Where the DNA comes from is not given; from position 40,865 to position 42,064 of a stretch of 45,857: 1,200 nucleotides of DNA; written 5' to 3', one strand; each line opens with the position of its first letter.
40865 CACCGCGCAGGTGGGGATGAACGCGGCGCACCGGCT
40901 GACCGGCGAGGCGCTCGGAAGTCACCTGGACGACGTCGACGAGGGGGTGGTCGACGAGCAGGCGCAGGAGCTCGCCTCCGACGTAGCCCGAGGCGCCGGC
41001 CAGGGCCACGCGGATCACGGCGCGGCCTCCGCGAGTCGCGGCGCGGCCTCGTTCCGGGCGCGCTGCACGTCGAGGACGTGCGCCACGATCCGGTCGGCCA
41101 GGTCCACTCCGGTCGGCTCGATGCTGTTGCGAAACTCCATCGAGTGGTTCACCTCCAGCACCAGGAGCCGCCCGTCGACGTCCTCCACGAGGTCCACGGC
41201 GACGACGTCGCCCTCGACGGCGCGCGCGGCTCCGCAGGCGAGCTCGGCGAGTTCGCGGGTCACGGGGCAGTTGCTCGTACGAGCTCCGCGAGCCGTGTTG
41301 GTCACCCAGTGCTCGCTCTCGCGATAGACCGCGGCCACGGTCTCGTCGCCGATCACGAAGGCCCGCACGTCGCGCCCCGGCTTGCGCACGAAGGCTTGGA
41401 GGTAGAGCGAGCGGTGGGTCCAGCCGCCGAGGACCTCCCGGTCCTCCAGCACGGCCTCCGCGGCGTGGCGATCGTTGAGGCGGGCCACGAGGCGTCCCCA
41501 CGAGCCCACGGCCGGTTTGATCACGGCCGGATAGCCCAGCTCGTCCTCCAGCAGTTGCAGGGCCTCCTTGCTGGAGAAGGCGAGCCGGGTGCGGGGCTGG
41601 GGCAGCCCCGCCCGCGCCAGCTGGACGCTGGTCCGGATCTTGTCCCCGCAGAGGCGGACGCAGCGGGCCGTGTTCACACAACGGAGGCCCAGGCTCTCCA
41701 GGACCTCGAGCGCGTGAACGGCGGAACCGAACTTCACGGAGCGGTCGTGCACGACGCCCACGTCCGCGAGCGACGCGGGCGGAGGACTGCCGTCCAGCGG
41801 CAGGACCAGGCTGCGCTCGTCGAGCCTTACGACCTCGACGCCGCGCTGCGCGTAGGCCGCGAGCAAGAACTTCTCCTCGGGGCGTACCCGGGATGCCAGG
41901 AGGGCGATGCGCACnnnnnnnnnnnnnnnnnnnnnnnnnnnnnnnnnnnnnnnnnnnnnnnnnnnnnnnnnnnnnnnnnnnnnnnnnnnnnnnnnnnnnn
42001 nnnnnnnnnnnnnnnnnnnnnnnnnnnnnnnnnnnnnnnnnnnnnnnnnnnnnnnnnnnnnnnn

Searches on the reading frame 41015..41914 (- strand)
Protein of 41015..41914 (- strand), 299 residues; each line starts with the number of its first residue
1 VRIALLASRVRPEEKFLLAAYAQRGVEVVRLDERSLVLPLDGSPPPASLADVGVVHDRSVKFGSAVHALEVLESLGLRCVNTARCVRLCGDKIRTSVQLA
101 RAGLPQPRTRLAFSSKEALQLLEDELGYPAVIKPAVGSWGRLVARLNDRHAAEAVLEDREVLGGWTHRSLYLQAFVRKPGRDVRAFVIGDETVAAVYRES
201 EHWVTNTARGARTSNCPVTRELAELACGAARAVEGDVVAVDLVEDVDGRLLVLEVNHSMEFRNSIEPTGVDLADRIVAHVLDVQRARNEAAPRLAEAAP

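Call 7: find_related_loci(query=window:41015-41914:-, collection=genome_contigs, flank=3000)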
Query window:41015-41914:- (299 aa) in genome_contigs; peptide patterns used: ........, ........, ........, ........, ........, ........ (x = any residue, [..] = any of these).
599 stretches matched a pattern (row limit reached: there are more); 56 encode a relative of the query (tblastn E <= 1e-3); 56 distinct loci.
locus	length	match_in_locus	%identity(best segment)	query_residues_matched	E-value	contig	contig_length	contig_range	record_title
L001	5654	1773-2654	77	3-293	6e-139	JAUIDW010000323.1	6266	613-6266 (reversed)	MAG: bacterium isolate 8_bin.1 NODE_10871_length_6266_cov_1.474670, whole genome shotgun sequence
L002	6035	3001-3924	56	2-299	7e-96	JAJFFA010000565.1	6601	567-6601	MAG: Planctomycetota bacterium isolate OFTM79 OFTM79_564, whole genome shotgun sequence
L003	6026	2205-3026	56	3-281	5e-89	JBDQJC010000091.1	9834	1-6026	MAG: Planctomycetota bacterium isolate SFB_27D_19Dec05_100_17 k141_1408937_length_9834_cov_45.6722, whole genome shotgun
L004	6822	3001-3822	55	2-281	1e-85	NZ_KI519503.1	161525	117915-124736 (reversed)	Deinococcus murrayi DSM 11303 H565DRAFT_scaffold00005.5, whole genome shotgun sequence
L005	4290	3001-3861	48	2-292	4e-85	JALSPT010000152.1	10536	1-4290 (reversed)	MAG: Anaerolineales bacterium isolate 356-284_metabat2_scaf2bin.091 356-284_scaffold_3706_c1, whole genome shotgun seque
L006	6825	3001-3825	55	2-283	8e-85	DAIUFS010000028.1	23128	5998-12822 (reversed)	MAG TPA_asm: Candidatus Dormiibacterota bacterium isolate CTOTU41489 NODE_1764_length_23128_cov_6.104018, whole genome s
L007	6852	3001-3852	49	1-291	3e-84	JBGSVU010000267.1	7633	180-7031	MAG: Pirellulaceae bacterium isolate JTS-AC464 k141_3977733, whole genome shotgun sequence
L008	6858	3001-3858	46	1-289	4e-82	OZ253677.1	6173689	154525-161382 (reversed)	MAG: Mariniblastus sp. isolate a94b5a99-2d86-47e7-b17f-eeab6fd698e0 genome assembly, chromosome: 1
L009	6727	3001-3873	46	1-296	6e-82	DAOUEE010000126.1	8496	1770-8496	MAG TPA_asm: Anaerolineales bacterium isolate N4_180 k133_149575, whole genome shotgun sequence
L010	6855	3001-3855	47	1-288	8e-82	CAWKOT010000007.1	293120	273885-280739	MAG: Pirellulaceae bacterium isolate MFD03804.bin.1.100 genome assembly, contig: contig_7899, whole genome shotgun seque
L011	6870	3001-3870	48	1-292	2e-81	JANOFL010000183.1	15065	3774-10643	MAG: Planctomycetota bacterium isolate SOY_64_metabat_58 SOY_64_k141_2259412, whole genome shotgun sequence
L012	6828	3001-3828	51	1-280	6e-81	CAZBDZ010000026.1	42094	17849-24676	MAG TPA_asm: uncultured Phycisphaeraceae bacterium isolate binchicken_co16_301 genome assembly, contig: NODE_1515_length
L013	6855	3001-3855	50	1-286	4e-81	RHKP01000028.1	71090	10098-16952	MAG: Cyanobacteria bacterium CYA N2_1.scaffold_415, whole genome shotgun sequence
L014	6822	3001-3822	50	2-279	1e-80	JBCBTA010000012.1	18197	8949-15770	MAG: Planctomycetota bacterium isolate J06638_36 k141_507351_length_18197_cov_13.0000, whole genome shotgun sequence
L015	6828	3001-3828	50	1-280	1e-80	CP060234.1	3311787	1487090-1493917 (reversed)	MAG: Phycisphaeraceae bacterium isolate HK-STAS-PLAN-6 chromosome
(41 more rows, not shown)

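Call 15: find_homologous_proteins(query=window:41015-41914:-, max_evalue=1e-60)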
Query window:41015-41914:- (299 aa): 6925 proteins with E <= 1e-60 among 8000 candidates; the best 120 are listed.
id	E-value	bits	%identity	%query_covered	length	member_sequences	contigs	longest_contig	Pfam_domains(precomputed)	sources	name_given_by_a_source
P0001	7.1e-179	611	100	95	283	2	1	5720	PF22626.4,PF08443.17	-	-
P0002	3.2e-137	474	77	97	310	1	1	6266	PF22626.4,PF08443.17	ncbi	-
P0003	1.8e-118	413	69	93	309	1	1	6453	PF22626.4,PF08443.17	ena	-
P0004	5.6e-118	411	67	93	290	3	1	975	PF22626.4,PF08443.17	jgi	jgi:[lysine-biosynthesis-protein LysW]--L-2-aminoadipate ligase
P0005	9.0e-117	407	66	97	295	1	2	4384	PF22626.4,PF08443.17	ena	-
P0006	1.7e-116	406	67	99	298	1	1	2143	PF22626.4,PF14397.12,PF08443.17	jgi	jgi:[lysine-biosynthesis-protein LysW]--L-2-aminoadipate ligase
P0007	4.7e-116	405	67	96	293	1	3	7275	PF22626.4,PF08443.17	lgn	-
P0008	5.4e-116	405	66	99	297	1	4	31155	PF22626.4,PF08443.17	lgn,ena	-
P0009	9.6e-116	404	69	93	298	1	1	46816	PF22626.4,PF14397.12,PF08443.17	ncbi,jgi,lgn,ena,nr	ncbi:MAG: 30S ribosomal protein S6--L-glutamate ligase [Planctomycetota bacterium]|nr:MAG: 30S ribos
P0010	1.6e-113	397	65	97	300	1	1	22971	PF22626.4,PF08443.17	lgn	-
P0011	1.2e-112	394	65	95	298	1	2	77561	PF22626.4,PF08443.17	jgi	jgi:[lysine-biosynthesis-protein LysW]--L-2-aminoadipate ligase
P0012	1.9e-112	393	66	94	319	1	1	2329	PF22626.4,PF08443.17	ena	-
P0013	7.0e-112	391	65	92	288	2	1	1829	PF22626.4,PF08443.17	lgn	-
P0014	1.6e-111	390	64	94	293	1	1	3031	PF22626.4,PF08443.17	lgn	-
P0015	3.8e-111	389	63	94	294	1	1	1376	PF22626.4,PF08443.17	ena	-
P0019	1.9e-109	383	64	94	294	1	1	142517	PF22626.4,PF08443.17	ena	-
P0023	2.0e-107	377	65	94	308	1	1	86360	PF22626.4,PF08443.17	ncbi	-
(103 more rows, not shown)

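Call 16: find_encoding_contigs(protein=P0003, flank=2500, max_places=2)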
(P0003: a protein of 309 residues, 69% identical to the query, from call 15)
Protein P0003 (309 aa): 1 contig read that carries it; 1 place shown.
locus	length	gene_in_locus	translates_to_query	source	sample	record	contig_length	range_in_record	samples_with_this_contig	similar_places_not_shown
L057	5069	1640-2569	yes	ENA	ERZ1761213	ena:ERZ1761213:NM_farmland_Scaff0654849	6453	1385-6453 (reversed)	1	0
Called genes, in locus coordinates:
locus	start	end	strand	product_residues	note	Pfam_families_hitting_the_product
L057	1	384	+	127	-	?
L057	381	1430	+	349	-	PF00180:Iso_dh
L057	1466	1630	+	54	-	PF21344:Zn_ribbon_LysW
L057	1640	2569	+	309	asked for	PF22626:LysX_preATP_grasp, PF08443:RimK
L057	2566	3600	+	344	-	PF01118:Semialdhyde_dh, PF22698:Semialdhyde_dhC_1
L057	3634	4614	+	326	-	-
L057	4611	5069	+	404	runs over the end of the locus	PF00202:Aminotran_3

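Call 17: find_encoding_contigs(protein=P0009, flank=2500, max_places=2)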
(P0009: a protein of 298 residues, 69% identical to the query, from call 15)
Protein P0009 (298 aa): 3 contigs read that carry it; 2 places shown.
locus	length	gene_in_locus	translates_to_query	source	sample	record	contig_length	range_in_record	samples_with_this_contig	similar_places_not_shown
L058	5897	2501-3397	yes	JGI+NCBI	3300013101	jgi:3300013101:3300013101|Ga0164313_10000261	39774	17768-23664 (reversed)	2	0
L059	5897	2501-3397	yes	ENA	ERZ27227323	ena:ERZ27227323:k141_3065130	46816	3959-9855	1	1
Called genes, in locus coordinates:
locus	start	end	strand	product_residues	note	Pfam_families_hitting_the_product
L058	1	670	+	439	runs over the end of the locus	PF00330:Aconitase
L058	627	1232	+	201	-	PF00694:Aconitase_C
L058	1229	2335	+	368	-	PF00180:Iso_dh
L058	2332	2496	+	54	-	PF21344:Zn_ribbon_LysW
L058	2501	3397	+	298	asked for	PF22626:LysX_preATP_grasp, PF14397:ATPgrasp_ST (faint), PF08443:RimK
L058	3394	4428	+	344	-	PF01118:Semialdhyde_dh, PF22698:Semialdhyde_dhC_1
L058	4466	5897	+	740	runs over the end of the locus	-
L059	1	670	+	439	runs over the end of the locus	PF00330:Aconitase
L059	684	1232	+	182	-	PF00694:Aconitase_C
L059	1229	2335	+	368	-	PF00180:Iso_dh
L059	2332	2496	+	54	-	PF21344:Zn_ribbon_LysW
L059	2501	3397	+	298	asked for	PF22626:LysX_preATP_grasp, PF14397:ATPgrasp_ST (faint), PF08443:RimK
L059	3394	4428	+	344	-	PF01118:Semialdhyde_dh, PF22698:Semialdhyde_dhC_1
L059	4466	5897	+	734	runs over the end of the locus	PF00696:AA_kinase, PF00202:Aminotran_3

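Call 18: find_encoding_contigs(protein=P0008, flank=2500, max_places=2)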
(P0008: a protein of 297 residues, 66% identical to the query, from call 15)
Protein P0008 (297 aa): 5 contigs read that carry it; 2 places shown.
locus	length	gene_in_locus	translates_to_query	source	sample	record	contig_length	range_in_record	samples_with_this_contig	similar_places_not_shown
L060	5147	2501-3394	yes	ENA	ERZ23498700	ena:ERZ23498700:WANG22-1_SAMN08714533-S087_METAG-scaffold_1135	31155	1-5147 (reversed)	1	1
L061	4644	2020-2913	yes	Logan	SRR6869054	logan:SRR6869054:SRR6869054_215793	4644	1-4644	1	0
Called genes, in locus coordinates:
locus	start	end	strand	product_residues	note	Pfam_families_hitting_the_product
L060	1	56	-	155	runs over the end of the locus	PF22784:PTP-SAK, PF22785:Tc-R-P (weak), PF00782:DSPc, PF13350:Y_phosphatase3 (weak)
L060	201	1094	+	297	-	-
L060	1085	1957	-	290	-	PF00491:Arginase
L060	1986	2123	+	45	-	-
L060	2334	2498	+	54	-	PF21344:Zn_ribbon_LysW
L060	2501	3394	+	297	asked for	PF22626:LysX_preATP_grasp, PF08443:RimK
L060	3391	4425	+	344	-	PF01118:Semialdhyde_dh, PF22698:Semialdhyde_dhC_1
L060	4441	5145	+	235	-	?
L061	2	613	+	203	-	?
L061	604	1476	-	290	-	PF00491:Arginase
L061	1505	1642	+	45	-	-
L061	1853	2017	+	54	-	PF21344:Zn_ribbon_LysW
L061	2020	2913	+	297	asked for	PF22626:LysX_preATP_grasp, PF08443:RimK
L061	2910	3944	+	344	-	PF01118:Semialdhyde_dh, PF22698:Semialdhyde_dhC_1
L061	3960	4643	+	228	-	?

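Call 19: find_encoding_contigs(protein=P0007, flank=2500, max_places=2)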
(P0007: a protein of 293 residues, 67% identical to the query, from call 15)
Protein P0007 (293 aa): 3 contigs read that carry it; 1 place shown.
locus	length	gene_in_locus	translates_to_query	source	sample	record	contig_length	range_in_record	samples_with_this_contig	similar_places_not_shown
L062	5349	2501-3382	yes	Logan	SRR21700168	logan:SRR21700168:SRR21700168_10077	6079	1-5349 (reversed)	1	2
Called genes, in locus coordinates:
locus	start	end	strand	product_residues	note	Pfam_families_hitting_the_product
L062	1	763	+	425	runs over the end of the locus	PF00330:Aconitase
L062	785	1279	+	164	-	PF00694:Aconitase_C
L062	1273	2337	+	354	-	PF00180:Iso_dh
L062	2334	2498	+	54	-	PF21344:Zn_ribbon_LysW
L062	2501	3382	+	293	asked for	PF22626:LysX_preATP_grasp, PF08443:RimK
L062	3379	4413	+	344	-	PF01118:Semialdhyde_dh, PF22698:Semialdhyde_dhC_1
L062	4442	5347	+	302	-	?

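Call 21: find_encoding_contigs(protein=P0010, flank=2500, max_places=2)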
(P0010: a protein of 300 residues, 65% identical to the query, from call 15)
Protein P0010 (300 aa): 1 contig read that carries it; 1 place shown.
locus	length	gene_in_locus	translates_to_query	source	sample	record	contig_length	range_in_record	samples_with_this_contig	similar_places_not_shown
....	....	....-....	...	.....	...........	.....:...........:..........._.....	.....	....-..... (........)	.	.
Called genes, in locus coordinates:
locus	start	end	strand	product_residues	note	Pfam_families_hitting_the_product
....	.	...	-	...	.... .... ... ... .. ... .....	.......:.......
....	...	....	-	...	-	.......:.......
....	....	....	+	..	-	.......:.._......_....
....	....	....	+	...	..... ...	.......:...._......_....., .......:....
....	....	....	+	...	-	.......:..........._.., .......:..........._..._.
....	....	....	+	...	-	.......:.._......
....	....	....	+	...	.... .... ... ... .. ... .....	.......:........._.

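Call 22: find_encoding_contigs(protein=P0005, flank=2500, max_places=2)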
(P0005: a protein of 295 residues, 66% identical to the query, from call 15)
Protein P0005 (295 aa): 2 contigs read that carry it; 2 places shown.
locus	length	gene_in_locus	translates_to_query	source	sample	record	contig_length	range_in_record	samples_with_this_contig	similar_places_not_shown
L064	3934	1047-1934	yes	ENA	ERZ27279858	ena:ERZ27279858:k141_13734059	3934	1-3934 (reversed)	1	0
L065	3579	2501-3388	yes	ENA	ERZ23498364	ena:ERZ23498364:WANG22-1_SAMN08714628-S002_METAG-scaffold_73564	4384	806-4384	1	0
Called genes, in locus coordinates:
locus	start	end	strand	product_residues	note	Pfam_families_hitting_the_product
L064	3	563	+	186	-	?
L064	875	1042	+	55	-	PF21344:Zn_ribbon_LysW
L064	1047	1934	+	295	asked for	PF22626:LysX_preATP_grasp, PF08443:RimK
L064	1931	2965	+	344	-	PF01118:Semialdhyde_dh, PF22698:Semialdhyde_dhC_1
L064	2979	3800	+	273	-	PF00696:AA_kinase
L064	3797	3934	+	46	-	?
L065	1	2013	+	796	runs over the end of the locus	PF02369:Big_1 (faint), PF13620:CarboxypepD_reg (faint)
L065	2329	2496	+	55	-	PF21344:Zn_ribbon_LysW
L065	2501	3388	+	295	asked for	PF22626:LysX_preATP_grasp, PF08443:RimK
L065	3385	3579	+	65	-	?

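Call 23: find_encoding_contigs(protein=P0011, flank=2500, max_places=2)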
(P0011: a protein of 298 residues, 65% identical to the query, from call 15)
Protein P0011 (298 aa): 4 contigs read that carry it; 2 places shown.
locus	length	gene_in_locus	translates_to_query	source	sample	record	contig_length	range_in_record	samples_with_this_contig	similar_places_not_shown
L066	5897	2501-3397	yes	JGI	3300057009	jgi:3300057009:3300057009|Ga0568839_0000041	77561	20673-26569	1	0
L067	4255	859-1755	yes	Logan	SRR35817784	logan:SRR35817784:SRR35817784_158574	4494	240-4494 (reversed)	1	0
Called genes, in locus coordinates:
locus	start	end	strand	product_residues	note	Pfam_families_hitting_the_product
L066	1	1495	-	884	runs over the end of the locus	PF01839:FG-GAP (faint), PF13517:FG-GAP_3, PF13884:Peptidase_S74 (faint)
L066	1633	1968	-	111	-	-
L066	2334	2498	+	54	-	PF21344:Zn_ribbon_LysW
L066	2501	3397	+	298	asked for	PF22626:LysX_preATP_grasp, PF08443:RimK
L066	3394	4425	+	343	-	PF01118:Semialdhyde_dh, PF22698:Semialdhyde_dhC_1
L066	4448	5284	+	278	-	PF00696:AA_kinase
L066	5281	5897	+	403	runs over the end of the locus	PF00202:Aminotran_3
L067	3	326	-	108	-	?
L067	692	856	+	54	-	PF21344:Zn_ribbon_LysW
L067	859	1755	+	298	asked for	PF22626:LysX_preATP_grasp, PF08443:RimK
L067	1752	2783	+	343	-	PF01118:Semialdhyde_dh, PF22698:Semialdhyde_dhC_1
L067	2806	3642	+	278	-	PF00696:AA_kinase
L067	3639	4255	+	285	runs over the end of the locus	?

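Call 41: find_encoding_contigs(protein=P0009, flank=10000, max_places=1)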
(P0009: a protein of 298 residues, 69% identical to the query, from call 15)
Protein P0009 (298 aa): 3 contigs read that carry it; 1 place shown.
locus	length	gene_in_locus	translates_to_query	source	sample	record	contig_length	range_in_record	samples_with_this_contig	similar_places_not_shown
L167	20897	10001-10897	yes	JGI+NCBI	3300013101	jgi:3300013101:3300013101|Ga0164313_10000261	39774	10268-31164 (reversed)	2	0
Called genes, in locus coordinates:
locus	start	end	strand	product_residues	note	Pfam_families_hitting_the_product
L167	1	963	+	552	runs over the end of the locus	PF02366:PMT, PF13231:PMT_2 (weak)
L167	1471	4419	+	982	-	PF02494:HYR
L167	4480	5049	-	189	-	-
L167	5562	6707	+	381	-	PF00682:HMGL-like, PF22617:HCS_D2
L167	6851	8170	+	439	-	PF00330:Aconitase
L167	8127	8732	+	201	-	PF00694:Aconitase_C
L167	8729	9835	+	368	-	PF00180:Iso_dh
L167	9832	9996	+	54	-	PF21344:Zn_ribbon_LysW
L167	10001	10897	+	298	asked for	PF22626:LysX_preATP_grasp, PF14397:ATPgrasp_ST (faint), PF08443:RimK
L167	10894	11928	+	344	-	PF01118:Semialdhyde_dh, PF22698:Semialdhyde_dhC_1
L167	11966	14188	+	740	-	-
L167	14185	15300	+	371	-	PF01546:Peptidase_M20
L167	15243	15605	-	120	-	-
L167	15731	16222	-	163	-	PF05163:DinB, PF12867:DinB_2 (weak)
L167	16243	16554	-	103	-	-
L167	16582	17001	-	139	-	-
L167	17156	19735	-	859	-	PF25778:DUF7948, PF06739:SBBP (faint)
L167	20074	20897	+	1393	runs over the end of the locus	PF01839:FG-GAP, PF14312:FG-GAP_2 (faint), PF01839:FG-GAP, PF13517:FG-GAP_3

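Call 45: find_encoding_contigs(protein=P0023, flank=10000, max_places=2)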
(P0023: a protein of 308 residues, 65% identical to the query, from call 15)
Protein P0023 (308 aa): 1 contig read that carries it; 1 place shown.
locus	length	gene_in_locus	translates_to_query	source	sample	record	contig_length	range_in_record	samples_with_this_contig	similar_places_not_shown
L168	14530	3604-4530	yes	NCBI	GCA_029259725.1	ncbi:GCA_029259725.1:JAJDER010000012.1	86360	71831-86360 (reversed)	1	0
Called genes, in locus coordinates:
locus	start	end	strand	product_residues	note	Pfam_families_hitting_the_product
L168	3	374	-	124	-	?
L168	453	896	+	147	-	PF00383:dCMP_cyt_deam_1, PF14437:MafB19-deam, PF14439:Bd3614-deam (weak)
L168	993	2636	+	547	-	PF05935:Arylsulfotrans, PF14269:Arylsulfotran_2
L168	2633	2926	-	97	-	-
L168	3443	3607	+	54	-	PF21344:Zn_ribbon_LysW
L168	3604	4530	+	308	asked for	PF22626:LysX_preATP_grasp, PF08443:RimK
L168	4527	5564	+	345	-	PF01118:Semialdhyde_dh, PF22698:Semialdhyde_dhC_1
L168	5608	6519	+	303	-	PF00696:AA_kinase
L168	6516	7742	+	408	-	PF00202:Aminotran_3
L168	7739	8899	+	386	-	PF01546:Peptidase_M20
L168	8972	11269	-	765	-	PF13517:FG-GAP_3, PF07593:UnbV_ASPIC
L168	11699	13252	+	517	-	-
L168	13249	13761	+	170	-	-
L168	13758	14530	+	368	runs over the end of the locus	-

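Call 46: find_encoding_contigs(protein=P0019, flank=10000, max_places=2)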
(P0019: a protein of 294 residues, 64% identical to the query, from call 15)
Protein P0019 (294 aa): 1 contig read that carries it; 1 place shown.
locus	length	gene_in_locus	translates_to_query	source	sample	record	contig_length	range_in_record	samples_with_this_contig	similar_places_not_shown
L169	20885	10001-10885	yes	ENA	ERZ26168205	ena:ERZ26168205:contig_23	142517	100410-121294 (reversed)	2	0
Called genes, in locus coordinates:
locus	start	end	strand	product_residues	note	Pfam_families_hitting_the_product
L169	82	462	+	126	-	-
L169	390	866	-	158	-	-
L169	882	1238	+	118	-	PF05717:TnpB_IS66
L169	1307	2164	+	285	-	PF13005:zf-IS66 (weak)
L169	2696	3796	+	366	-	PF00078:RVT_1, PF08388:GIIM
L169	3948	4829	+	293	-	PF03050:DDE_Tnp_IS66, PF13817:DDE_Tnp_IS66_C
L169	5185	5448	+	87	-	PF03737:RraA-like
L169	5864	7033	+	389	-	PF00682:HMGL-like, PF22617:HCS_D2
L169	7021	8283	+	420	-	PF00330:Aconitase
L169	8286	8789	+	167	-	PF00694:Aconitase_C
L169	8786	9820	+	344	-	PF00180:Iso_dh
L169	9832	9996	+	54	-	PF21344:Zn_ribbon_LysW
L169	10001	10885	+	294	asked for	PF22626:LysX_preATP_grasp, PF08443:RimK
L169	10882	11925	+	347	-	PF01118:Semialdhyde_dh, PF22698:Semialdhyde_dhC_1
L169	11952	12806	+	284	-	PF00696:AA_kinase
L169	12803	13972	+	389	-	PF00202:Aminotran_3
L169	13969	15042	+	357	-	PF01546:Peptidase_M20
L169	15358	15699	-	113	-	PF19673:DUF6176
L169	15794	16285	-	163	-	-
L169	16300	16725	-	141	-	-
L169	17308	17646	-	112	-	-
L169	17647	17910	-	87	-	-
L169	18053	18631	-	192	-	PF07638:Sigma70_ECF, PF08281:Sigma70_r4_2, PF04545:Sigma70_r4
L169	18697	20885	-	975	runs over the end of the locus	PF01636:APH (faint), PF07719:TPR_2 (faint), PF13374:TPR_10 (faint), PF00069:Pkinase, PF07714:PK_Tyr_Ser-Thr, PF03109:ABC1 (weak), PF00515:TPR_1 (faint), PF13424:TPR_12, +3 more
